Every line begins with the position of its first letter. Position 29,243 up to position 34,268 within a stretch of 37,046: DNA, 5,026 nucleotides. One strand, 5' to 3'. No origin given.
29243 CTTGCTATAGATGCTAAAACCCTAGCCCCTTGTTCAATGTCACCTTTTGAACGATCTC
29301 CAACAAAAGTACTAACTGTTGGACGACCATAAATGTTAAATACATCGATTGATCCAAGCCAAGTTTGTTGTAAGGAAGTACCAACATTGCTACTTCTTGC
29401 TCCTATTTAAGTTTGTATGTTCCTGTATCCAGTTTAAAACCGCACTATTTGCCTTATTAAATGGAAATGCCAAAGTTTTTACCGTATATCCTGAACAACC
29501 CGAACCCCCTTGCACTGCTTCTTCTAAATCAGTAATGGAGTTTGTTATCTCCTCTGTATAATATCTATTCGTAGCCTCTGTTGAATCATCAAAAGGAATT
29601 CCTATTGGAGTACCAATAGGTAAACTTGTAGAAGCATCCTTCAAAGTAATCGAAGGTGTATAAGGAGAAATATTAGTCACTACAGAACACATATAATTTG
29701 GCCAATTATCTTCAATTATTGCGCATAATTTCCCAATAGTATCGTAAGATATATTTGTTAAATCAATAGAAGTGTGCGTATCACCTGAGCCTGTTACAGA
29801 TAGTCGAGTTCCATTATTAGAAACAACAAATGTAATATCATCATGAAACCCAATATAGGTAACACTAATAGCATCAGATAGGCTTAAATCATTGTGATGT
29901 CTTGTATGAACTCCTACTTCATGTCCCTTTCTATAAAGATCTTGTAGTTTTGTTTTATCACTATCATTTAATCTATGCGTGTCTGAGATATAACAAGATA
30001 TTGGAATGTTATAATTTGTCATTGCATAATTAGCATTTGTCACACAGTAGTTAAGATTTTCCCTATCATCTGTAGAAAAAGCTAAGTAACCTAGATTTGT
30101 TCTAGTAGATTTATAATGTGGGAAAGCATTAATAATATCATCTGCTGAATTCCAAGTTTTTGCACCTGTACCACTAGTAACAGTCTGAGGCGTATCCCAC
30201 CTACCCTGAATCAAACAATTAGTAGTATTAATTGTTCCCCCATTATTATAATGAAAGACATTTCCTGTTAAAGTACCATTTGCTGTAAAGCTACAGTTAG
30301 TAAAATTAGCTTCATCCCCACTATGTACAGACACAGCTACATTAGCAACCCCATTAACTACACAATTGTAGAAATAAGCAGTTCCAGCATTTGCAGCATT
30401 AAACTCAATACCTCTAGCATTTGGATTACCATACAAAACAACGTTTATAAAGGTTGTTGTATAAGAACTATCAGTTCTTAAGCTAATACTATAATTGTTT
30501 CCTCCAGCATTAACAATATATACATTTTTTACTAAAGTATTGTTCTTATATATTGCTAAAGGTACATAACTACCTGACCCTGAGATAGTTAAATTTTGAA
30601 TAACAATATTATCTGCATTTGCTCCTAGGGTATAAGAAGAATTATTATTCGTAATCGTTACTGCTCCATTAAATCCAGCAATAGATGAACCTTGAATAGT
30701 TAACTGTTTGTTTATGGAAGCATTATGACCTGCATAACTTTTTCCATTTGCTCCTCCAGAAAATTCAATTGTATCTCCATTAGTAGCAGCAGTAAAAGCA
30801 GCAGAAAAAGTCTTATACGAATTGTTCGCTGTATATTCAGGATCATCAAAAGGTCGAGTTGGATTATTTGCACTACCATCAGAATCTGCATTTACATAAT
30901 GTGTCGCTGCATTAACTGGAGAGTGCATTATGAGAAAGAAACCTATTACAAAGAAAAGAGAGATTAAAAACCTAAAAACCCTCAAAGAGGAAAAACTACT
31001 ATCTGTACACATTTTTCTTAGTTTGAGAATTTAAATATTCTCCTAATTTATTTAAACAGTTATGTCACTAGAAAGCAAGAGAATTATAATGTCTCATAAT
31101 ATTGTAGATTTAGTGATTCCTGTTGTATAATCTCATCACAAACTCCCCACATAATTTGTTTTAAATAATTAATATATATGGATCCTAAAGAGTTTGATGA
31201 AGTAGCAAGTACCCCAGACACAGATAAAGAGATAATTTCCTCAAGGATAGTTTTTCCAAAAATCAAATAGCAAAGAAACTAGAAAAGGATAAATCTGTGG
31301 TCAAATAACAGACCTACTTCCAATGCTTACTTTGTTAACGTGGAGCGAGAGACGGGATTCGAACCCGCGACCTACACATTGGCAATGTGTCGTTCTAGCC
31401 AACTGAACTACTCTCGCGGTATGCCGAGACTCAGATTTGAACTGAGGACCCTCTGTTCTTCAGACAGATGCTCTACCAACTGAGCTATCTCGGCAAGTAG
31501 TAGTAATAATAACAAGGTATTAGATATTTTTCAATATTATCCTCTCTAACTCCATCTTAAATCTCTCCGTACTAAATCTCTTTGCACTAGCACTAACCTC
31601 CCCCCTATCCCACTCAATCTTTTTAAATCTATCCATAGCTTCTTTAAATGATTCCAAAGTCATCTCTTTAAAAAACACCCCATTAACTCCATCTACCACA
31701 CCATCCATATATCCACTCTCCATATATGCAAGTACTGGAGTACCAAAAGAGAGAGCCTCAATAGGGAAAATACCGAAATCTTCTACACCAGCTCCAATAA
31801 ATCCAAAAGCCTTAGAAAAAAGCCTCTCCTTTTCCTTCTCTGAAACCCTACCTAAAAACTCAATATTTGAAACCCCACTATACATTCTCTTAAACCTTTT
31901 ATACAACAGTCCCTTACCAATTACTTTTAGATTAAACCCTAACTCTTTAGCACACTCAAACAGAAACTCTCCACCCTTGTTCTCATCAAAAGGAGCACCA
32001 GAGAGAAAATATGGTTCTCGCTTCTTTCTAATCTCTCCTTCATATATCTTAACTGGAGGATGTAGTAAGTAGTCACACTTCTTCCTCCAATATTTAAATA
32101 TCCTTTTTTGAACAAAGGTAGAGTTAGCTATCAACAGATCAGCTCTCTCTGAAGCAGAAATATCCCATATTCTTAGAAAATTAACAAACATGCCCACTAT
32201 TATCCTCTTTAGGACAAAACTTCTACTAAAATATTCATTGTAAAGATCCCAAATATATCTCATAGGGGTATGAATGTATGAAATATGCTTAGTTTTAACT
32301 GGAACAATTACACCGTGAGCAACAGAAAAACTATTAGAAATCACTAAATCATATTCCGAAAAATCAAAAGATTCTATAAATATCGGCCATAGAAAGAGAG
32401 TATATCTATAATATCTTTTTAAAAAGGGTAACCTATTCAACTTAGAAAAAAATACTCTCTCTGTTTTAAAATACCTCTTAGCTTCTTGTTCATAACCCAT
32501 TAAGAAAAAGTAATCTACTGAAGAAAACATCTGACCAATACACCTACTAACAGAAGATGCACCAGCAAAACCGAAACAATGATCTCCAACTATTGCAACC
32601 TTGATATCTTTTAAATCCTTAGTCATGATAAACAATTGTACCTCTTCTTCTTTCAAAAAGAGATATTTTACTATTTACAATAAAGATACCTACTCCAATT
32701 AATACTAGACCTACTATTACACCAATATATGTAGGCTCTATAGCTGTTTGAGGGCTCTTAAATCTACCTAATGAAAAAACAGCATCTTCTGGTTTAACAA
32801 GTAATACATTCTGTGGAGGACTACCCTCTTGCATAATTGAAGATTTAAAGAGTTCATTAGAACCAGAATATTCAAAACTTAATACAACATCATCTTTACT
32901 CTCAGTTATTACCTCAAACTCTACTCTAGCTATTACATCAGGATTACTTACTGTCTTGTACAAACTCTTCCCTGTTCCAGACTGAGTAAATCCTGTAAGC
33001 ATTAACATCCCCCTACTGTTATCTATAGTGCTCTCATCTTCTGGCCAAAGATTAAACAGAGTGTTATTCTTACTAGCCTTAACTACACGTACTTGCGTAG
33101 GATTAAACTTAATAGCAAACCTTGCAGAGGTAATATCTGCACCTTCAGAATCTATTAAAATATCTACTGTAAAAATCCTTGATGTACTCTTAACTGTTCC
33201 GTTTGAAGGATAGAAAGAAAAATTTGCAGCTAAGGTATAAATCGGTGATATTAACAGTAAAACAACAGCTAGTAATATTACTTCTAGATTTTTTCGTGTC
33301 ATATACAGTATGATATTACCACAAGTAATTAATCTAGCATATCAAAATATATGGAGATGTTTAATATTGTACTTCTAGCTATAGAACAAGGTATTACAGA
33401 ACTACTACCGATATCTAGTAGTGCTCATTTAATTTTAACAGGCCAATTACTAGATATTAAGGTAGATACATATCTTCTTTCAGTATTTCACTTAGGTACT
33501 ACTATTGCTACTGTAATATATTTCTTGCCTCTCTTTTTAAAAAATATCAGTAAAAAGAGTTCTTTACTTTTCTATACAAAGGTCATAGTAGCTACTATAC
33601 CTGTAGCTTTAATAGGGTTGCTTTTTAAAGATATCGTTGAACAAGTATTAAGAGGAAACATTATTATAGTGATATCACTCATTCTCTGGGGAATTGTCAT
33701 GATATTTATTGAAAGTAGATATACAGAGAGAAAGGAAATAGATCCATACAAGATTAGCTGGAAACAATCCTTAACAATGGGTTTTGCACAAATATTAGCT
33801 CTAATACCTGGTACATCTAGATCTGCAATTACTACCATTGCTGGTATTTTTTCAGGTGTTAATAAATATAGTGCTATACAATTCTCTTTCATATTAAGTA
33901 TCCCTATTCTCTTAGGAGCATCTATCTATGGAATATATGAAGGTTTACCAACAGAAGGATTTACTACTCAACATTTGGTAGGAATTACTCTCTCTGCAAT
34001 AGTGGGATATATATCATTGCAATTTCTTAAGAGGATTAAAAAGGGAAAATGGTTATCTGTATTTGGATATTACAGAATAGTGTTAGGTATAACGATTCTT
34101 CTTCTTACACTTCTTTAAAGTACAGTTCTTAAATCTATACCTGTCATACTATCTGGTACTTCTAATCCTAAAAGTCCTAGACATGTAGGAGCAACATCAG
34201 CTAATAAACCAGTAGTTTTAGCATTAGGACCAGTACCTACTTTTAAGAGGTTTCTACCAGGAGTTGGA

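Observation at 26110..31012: A surface-enzyme gene of about 1,630 codons is split into two ORFs by one +1 frame change at 29,393-29,406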

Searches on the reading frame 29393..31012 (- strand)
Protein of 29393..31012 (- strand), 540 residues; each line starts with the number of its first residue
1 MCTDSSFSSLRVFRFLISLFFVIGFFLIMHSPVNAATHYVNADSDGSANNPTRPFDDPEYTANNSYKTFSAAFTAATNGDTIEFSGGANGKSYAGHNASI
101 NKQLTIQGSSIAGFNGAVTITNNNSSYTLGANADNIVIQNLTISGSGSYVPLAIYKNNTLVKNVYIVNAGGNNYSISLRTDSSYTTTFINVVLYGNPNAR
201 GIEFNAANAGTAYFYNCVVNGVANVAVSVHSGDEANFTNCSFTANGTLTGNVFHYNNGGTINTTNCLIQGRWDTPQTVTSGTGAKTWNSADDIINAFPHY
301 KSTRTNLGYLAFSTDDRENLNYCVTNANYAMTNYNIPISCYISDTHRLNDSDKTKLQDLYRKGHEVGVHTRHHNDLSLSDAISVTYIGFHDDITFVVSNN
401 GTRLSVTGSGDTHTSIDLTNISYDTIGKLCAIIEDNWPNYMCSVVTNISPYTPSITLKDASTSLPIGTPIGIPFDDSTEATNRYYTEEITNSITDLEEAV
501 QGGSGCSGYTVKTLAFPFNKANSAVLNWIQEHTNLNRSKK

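Call 8: search_protein_families(library=pfam, max_evalue=1, proteins=[window:29393-31012:-])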
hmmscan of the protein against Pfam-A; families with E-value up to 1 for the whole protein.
window:29393-31012:- (540 aa): 2 families
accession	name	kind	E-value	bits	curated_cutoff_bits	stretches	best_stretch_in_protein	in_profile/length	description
PF01522.26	Polysacc_deac_1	-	3.7e-05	24.1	23.1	1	323-377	20-72/124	Polysaccharide deacetylase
PF13576.12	Pentapeptide_3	-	0.047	14.4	27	1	210-249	8-45/48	Pentapeptide repeats (9 copies)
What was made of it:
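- Closest known: Carbohydrate esterase family 4. Same: PF01522 is hit at 24.1 bits in the upstream ORF against a cutoff of 23.1 (call 8).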

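Call 66: search_protein_families(library=ncbifam, max_evalue=0.01, proteins=[window:29393-31012:-])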
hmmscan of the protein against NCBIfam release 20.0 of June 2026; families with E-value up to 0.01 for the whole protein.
window:29393-31012:- (540 aa): 0 families

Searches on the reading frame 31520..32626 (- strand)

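Call 30: search_protein_families(library=pfam, max_evalue=0.001, proteins=[window:31520-32626:-])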
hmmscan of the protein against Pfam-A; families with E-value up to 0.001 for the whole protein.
window:31520-32626:- (368 aa): 2 families
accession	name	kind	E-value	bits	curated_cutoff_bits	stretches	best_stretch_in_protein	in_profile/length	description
PF00534.26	Glycos_transf_1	-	6.8e-16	58.7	26.4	1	200-342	11-163/172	Glycosyl transferases group 1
PF13692.12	Glyco_trans_1_4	-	9.9e-10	39.3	27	1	214-333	11-138/142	Glycosyl transferases group 1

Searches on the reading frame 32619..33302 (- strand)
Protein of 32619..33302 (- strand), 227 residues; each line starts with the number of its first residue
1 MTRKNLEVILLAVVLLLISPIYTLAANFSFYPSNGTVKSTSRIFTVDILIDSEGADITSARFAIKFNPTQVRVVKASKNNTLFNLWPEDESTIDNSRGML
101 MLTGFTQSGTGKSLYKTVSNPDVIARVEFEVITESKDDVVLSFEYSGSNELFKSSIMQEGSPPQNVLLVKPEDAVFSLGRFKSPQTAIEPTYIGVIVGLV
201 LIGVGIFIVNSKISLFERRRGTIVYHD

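Call 30: search_protein_families(library=pfam, max_evalue=0.001, proteins=[window:32619-33302:-])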
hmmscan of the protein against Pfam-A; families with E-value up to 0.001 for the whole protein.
window:32619-33302:- (227 aa): 1 family
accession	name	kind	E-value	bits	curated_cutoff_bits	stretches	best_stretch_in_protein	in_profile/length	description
PF00963.24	Cohesin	-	0.00018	22.1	24.1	1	43-137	15-107/139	Cohesin domain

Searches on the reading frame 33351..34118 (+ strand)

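Call 30: search_protein_families(library=pfam, max_evalue=0.001, proteins=[window:33351-34118:+])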
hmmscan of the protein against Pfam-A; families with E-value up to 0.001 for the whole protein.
window:33351-34118:+ (255 aa): 1 family
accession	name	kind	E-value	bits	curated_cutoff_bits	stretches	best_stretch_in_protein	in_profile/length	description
PF02673.24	BacA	-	3.7e-64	217.3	33.4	1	7-247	2-256/257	Bacitracin resistance protein BacA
